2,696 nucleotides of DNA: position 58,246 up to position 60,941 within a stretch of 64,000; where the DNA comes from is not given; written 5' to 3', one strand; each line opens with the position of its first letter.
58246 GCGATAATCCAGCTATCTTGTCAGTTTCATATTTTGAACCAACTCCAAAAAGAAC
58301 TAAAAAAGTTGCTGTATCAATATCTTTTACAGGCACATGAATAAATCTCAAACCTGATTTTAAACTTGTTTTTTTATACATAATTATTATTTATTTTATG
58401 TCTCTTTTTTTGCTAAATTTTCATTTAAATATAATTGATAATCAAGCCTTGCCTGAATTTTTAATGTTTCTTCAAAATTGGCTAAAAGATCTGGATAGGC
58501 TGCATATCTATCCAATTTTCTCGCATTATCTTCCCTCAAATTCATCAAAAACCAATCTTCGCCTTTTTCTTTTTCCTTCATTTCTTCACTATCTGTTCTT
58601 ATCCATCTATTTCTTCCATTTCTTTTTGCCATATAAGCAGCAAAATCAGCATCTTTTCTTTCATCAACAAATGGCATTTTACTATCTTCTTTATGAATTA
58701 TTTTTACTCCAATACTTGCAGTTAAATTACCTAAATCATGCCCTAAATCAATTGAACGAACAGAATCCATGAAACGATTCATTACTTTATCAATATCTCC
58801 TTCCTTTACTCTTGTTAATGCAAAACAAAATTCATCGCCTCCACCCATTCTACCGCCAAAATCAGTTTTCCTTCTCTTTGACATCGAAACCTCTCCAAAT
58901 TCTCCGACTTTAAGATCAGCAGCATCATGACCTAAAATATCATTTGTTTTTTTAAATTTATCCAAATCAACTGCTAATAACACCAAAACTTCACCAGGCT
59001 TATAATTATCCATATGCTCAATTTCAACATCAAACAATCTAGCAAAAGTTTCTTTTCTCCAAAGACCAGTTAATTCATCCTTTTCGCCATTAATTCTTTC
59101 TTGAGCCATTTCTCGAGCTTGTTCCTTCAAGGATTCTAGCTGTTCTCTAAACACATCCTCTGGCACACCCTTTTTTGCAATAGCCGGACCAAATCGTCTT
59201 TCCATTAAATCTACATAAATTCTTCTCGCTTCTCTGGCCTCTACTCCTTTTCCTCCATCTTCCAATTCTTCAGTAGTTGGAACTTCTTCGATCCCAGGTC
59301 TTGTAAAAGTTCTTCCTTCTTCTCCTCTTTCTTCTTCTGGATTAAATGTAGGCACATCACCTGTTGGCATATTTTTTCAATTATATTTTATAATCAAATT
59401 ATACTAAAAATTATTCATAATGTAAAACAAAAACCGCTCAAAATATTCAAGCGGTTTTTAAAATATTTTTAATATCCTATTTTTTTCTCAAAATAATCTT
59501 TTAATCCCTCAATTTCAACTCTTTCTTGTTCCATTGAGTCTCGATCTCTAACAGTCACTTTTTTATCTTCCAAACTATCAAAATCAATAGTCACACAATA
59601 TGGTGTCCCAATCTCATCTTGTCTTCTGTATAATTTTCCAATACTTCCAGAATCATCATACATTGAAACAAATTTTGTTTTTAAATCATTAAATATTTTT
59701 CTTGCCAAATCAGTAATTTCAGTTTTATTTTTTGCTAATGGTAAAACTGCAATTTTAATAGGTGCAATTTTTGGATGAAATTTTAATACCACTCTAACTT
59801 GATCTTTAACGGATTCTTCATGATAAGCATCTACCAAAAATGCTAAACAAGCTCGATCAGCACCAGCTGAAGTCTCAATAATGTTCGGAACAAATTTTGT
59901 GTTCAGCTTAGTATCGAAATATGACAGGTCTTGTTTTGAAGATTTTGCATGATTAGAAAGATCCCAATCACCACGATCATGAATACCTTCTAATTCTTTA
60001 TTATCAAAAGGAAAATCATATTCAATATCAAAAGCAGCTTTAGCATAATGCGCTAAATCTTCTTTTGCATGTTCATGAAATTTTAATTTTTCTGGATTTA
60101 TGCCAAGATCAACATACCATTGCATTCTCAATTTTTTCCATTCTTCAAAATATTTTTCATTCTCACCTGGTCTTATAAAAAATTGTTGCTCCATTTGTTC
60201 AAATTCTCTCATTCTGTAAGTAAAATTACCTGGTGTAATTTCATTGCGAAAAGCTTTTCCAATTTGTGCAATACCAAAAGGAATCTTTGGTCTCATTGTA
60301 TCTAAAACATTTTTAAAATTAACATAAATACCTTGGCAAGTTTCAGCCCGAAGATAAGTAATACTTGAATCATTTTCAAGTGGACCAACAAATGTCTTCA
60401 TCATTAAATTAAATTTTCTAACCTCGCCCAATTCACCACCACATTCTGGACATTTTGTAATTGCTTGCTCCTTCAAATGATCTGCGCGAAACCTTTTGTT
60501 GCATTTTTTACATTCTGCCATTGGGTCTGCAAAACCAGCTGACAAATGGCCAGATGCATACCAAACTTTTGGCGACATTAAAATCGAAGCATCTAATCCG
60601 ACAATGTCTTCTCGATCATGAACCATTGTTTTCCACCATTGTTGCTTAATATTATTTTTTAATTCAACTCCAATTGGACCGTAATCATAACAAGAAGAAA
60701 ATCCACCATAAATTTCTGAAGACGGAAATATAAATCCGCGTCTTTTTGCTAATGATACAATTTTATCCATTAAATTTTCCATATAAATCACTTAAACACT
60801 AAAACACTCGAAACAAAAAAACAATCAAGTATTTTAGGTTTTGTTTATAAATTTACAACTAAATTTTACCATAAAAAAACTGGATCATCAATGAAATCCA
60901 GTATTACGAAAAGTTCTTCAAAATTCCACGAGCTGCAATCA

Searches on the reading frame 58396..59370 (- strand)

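Call 13: search_protein_families(library=pfam, proteins=[window:58396-59370:-])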
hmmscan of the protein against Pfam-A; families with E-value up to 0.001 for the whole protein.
window:58396-59370:- (324 aa): 1 family
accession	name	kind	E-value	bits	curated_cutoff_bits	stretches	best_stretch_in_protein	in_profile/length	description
PF00990.26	GGDEF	-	1.8e-20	73.8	23.8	1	98-255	4-161/161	Diguanylate cyclase, GGDEF domain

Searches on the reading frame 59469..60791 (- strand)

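Call 13: search_protein_families(library=pfam, proteins=[window:59469-60791:-])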
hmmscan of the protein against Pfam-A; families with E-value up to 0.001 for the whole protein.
window:59469-60791:- (440 aa): 3 families
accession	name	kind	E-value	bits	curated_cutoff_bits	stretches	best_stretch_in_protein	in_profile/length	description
PF03129.25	HGTP_anticodon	-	4e-23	81.8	21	1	346-436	1-93/94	Anticodon binding domain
PF00587.30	tRNA-synt_2b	-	3.3e-10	40.8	29.3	1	145-274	11-138/179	tRNA synthetase class II core domain (G, H, P, S and T)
PF23455.1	DUF7129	-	0.00086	19.4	30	0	93-121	13-37/45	Domain of unknown function (DUF7129)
